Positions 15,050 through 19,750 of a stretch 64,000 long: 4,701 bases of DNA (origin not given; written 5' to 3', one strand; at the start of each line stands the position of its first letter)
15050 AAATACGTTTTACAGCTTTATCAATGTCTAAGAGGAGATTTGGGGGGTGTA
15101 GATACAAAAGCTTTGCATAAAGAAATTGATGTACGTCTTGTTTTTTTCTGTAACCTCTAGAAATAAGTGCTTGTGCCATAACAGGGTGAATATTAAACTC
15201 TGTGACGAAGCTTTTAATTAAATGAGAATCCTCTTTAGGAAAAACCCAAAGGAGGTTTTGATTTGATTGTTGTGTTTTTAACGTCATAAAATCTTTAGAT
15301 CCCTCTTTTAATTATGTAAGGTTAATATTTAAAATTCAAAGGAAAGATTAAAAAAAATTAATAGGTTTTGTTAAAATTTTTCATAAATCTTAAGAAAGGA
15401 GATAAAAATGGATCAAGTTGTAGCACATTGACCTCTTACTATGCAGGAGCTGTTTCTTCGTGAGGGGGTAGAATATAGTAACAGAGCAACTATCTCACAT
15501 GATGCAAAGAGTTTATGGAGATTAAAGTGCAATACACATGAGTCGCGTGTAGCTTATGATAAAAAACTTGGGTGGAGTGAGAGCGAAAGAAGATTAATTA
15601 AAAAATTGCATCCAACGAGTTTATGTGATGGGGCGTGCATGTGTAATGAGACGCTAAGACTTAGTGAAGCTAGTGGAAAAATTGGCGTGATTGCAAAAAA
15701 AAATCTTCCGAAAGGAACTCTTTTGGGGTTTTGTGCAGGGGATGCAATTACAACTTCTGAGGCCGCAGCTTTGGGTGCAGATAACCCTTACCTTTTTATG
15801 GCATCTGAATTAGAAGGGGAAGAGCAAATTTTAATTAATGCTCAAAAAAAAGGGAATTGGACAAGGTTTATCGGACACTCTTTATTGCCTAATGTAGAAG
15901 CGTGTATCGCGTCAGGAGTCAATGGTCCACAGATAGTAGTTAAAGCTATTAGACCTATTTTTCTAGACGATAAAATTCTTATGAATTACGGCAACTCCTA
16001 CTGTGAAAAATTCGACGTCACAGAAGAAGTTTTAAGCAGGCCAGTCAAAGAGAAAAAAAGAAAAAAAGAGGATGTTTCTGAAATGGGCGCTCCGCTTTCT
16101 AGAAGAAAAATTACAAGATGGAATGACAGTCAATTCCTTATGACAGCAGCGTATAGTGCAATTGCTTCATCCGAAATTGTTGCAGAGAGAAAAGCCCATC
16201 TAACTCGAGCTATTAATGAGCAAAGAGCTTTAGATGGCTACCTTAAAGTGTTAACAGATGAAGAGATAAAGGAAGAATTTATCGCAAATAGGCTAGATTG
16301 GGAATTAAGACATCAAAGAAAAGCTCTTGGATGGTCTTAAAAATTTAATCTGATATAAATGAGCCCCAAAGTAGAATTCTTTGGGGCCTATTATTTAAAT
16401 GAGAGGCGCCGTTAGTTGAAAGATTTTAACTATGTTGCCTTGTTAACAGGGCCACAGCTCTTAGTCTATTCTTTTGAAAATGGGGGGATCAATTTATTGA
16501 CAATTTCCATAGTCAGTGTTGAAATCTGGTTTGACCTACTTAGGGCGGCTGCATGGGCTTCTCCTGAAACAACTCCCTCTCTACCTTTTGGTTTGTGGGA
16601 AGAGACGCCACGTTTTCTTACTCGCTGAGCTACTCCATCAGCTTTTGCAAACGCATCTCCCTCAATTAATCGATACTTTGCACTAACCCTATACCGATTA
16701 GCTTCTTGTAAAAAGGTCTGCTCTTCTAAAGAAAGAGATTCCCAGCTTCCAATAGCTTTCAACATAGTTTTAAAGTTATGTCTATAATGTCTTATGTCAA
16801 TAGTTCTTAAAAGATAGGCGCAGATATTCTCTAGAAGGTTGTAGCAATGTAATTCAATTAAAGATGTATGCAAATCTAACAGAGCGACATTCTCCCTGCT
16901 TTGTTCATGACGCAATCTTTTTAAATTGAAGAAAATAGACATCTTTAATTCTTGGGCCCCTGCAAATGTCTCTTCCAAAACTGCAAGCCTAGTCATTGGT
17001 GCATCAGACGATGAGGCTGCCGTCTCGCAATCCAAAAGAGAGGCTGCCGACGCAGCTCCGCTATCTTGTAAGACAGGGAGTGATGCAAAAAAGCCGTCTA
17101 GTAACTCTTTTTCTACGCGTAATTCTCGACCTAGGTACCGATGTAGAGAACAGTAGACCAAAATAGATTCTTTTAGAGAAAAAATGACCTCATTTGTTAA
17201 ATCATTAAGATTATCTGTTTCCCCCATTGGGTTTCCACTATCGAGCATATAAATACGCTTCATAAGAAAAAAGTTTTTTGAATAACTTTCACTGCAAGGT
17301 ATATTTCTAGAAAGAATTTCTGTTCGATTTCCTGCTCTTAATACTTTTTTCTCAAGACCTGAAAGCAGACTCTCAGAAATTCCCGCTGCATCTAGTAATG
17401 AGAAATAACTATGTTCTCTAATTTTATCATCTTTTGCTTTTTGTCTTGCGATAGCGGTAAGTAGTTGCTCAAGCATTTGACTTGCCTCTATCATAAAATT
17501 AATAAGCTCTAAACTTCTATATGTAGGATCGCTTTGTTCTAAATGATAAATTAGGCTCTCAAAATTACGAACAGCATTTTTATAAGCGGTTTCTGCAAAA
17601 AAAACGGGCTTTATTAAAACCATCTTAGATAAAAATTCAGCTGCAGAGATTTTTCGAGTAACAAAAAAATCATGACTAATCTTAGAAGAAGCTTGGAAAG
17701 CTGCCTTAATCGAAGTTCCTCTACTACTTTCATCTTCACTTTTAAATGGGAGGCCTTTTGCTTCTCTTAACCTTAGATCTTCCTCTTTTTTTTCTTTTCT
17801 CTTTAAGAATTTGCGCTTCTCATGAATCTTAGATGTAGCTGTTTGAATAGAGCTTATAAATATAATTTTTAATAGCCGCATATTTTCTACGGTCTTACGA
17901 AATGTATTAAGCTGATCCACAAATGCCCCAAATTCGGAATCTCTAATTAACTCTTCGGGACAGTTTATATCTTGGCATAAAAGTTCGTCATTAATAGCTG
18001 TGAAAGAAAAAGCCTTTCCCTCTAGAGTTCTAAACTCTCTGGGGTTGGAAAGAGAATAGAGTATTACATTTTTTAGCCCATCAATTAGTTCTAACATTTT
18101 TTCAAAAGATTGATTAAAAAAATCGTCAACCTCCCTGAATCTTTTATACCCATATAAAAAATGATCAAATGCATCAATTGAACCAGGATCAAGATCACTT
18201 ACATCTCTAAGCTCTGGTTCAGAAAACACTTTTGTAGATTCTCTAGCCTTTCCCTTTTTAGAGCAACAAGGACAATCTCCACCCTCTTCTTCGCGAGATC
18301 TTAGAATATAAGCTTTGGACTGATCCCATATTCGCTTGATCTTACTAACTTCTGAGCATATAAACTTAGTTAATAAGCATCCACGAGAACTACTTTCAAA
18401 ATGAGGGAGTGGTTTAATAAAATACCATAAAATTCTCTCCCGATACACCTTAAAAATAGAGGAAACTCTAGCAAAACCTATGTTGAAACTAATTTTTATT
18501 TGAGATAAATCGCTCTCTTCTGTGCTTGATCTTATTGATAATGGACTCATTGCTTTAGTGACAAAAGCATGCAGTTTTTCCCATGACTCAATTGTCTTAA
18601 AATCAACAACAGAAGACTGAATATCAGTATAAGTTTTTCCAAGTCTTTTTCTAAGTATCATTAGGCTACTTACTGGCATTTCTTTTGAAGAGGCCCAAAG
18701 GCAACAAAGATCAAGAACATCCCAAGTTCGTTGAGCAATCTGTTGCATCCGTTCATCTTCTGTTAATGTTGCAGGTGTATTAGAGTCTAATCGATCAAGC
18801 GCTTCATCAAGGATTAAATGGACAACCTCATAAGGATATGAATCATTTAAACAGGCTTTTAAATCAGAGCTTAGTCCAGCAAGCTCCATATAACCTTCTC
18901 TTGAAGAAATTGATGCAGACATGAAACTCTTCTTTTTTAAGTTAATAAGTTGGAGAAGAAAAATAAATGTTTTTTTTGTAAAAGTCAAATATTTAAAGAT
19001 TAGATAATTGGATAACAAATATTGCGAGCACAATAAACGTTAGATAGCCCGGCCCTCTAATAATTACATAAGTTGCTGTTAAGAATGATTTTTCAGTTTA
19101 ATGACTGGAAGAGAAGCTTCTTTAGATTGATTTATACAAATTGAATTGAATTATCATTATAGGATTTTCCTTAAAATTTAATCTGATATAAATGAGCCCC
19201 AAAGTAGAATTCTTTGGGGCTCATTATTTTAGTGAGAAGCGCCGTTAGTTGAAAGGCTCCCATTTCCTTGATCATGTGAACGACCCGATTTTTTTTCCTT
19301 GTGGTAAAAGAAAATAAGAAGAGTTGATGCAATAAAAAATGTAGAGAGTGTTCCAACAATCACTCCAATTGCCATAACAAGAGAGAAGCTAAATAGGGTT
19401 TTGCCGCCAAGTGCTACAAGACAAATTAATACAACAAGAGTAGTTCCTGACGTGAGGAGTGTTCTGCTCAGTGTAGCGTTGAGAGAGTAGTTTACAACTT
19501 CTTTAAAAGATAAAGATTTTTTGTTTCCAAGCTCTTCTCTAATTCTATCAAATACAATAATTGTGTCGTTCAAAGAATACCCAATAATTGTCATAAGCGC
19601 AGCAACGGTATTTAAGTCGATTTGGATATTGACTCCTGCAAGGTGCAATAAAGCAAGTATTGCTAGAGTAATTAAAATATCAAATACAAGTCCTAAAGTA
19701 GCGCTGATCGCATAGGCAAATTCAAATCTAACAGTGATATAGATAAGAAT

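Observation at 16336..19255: Single large ORFan bracketed by ~86-bp direct repeats that duplicate the secDF 3' end and its terminator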

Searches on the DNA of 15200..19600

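Call 71: search_rna_families(source=window, start=15200, end=19600, threshold=evalue, max_evalue=1)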
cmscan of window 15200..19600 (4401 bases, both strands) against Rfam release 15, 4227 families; matches with E-value up to 1: 1.
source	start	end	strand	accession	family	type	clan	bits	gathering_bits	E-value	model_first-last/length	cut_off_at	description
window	19145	19228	+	RF01456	VrrA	Gene; antisense;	-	27.3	50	0.12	1-140/140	no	Vibrio regulatory RNA of OmpA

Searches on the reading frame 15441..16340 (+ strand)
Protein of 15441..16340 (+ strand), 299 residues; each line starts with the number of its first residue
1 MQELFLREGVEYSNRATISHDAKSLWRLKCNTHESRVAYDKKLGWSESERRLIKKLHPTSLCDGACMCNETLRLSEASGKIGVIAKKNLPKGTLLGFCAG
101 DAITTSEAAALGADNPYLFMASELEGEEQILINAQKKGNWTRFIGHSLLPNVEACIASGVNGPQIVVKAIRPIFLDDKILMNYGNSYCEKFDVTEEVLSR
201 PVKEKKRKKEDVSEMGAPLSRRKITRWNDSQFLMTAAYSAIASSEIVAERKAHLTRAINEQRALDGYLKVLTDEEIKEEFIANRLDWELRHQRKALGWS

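Call 6: search_protein_families(library=pfam, proteins=[window:15441-16340:+], max_evalue=0.01)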
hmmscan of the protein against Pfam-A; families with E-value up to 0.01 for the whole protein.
window:15441-16340:+ (299 aa): 2 families
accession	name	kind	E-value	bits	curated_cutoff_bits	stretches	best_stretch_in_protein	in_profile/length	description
PF00856.33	SET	-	5.9e-15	56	22.4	1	81-184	2-105/105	SET domain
PF21549.2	PRDM2_PR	-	1.6e-06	28.3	27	1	75-192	7-121/123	PR domain zinc finger protein 2, PR domain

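Call 13: find_homologous_proteins(query=window:15441-16340:+)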
Query window:15441-16340:+ (299 aa): 2 proteins with E <= 0.001 among 1879 candidates.
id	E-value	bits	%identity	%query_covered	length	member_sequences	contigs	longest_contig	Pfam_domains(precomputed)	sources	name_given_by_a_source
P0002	1.7e-196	669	100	100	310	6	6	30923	PF00856.34,PF21549.3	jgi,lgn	jgi:hypothetical protein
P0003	8.2e-98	345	53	100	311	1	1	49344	PF00856.34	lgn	-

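Call 14: find_encoding_contigs(protein=P0003, flank=10000, max_places=6)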
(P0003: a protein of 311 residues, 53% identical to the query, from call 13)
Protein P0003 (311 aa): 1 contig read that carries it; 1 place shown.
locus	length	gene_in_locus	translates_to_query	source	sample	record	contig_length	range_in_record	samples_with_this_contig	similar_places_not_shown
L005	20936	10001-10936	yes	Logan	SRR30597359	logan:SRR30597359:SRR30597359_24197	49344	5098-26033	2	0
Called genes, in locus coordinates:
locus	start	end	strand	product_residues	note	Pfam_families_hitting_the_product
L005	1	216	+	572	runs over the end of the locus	PF02518:HATPase_c, PF13589:HATPase_c_3, PF01119:DNA_mis_repair, PF08676:MutL_C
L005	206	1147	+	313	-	PF00557:Peptidase_M24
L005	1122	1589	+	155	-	PF02542:YgbB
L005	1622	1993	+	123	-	-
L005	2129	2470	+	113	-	-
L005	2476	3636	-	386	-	PF00667:FAD_binding_1, PF00175:NAD_binding_1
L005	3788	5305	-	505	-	PF00749:tRNA-synt_1c, PF19269:Anticodon_2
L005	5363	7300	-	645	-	PF17804:TSP_NTD, PF00595:PDZ, PF13180:PDZ_2, PF17820:PDZ_6, PF03572:Peptidase_S41, PF11818:DUF3340 (faint)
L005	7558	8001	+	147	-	PF12728:HTH_17, PF00376:MerR (faint), PF12728:HTH_17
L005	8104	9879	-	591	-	PF01368:DHH, PF02272:DHHA1, PF17768:RecJ_OB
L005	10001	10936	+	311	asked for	PF00856:SET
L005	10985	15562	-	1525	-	PF22599:SecDF_P1_head, PF02355:SecD_SecF_C, PF03176:MMPL, PF00873:ACR_tran, PF02355:SecD_SecF_C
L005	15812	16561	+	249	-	PF01255:Prenyltransf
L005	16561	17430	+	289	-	PF01148:CTP_transf_1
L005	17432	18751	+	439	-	PF02224:Cytidylate_kin, PF13189:Cytidylate_kin2, PF13207:AAA_17 (faint), PF13238:AAA_18 (weak), PF01553:Acyltransferase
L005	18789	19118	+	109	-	PF00085:Thioredoxin, PF14595:Thioredoxin_9 (weak), PF13098:Thioredoxin_2, PF13905:Thioredoxin_8 (faint)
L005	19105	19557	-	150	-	PF00588:SpoU_methylase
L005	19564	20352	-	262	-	PF01346:FKBP_N, PF00254:FKBP_C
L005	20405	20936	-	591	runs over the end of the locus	PF01336:tRNA_anti-codon, PF00152:tRNA-synt_2, PF01409:tRNA-synt_2d (faint), PF02938:GAD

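Call 38: find_encoding_contigs(protein=P0002, flank=6000, max_places=10)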
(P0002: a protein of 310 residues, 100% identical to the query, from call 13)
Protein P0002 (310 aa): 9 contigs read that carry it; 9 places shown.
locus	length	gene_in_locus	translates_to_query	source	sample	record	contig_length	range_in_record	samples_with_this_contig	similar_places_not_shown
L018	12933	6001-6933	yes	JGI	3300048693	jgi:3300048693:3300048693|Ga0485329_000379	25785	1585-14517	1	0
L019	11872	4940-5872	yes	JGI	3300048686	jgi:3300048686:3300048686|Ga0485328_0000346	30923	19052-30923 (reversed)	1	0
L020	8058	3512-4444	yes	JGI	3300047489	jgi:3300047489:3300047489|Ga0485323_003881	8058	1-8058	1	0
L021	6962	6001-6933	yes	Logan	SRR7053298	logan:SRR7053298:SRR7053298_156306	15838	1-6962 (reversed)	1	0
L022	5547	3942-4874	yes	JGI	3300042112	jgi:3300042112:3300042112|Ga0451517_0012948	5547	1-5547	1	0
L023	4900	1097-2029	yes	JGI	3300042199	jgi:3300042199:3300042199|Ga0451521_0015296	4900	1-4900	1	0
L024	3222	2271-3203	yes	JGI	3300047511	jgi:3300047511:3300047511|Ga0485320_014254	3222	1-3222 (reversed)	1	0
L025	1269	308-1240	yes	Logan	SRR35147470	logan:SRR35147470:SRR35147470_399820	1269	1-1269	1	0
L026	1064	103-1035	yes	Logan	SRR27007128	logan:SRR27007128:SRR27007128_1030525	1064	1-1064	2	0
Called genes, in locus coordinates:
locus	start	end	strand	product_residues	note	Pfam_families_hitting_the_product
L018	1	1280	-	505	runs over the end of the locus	PF00749:tRNA-synt_1c, PF19269:Anticodon_2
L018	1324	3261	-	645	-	PF17804:TSP_NTD, PF00595:PDZ, PF13180:PDZ_2 (weak), PF17820:PDZ_6, PF03572:Peptidase_S41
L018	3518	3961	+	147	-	PF12728:HTH_17, PF00376:MerR (faint), PF12728:HTH_17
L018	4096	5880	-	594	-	PF01368:DHH, PF02272:DHHA1, PF17768:RecJ_OB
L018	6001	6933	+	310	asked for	PF21549:PRDM2_PR (weak), PF00856:SET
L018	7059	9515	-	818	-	-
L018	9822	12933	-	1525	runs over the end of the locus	PF22599:SecDF_P1_head, PF00873:ACR_tran (weak), PF02355:SecD_SecF_C, PF03176:MMPL (weak), PF02355:SecD_SecF_C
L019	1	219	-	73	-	?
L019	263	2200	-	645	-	PF17804:TSP_NTD, PF00595:PDZ, PF13180:PDZ_2 (weak), PF17820:PDZ_6, PF03572:Peptidase_S41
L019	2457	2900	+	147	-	PF12728:HTH_17, PF00376:MerR (faint), PF12728:HTH_17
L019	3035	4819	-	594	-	PF01368:DHH, PF02272:DHHA1, PF17768:RecJ_OB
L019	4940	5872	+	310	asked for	PF21549:PRDM2_PR (weak), PF00856:SET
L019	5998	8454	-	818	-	-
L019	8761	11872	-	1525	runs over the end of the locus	PF22599:SecDF_P1_head, PF00873:ACR_tran (weak), PF02355:SecD_SecF_C, PF03176:MMPL (weak), PF02355:SecD_SecF_C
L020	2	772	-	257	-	?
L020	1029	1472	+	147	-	PF12728:HTH_17, PF00376:MerR (faint), PF12728:HTH_17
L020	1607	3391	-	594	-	PF01368:DHH, PF02272:DHHA1, PF17768:RecJ_OB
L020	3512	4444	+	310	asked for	PF21549:PRDM2_PR (weak), PF00856:SET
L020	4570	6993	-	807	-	-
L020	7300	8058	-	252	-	?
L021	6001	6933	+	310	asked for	PF21549:PRDM2_PR (weak), PF00856:SET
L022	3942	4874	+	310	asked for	PF21549:PRDM2_PR (weak), PF00856:SET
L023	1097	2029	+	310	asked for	PF21549:PRDM2_PR (weak), PF00856:SET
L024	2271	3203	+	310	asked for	PF21549:PRDM2_PR (weak), PF00856:SET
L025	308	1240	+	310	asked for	PF21549:PRDM2_PR (weak), PF00856:SET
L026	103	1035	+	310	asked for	PF21549:PRDM2_PR (weak), PF00856:SET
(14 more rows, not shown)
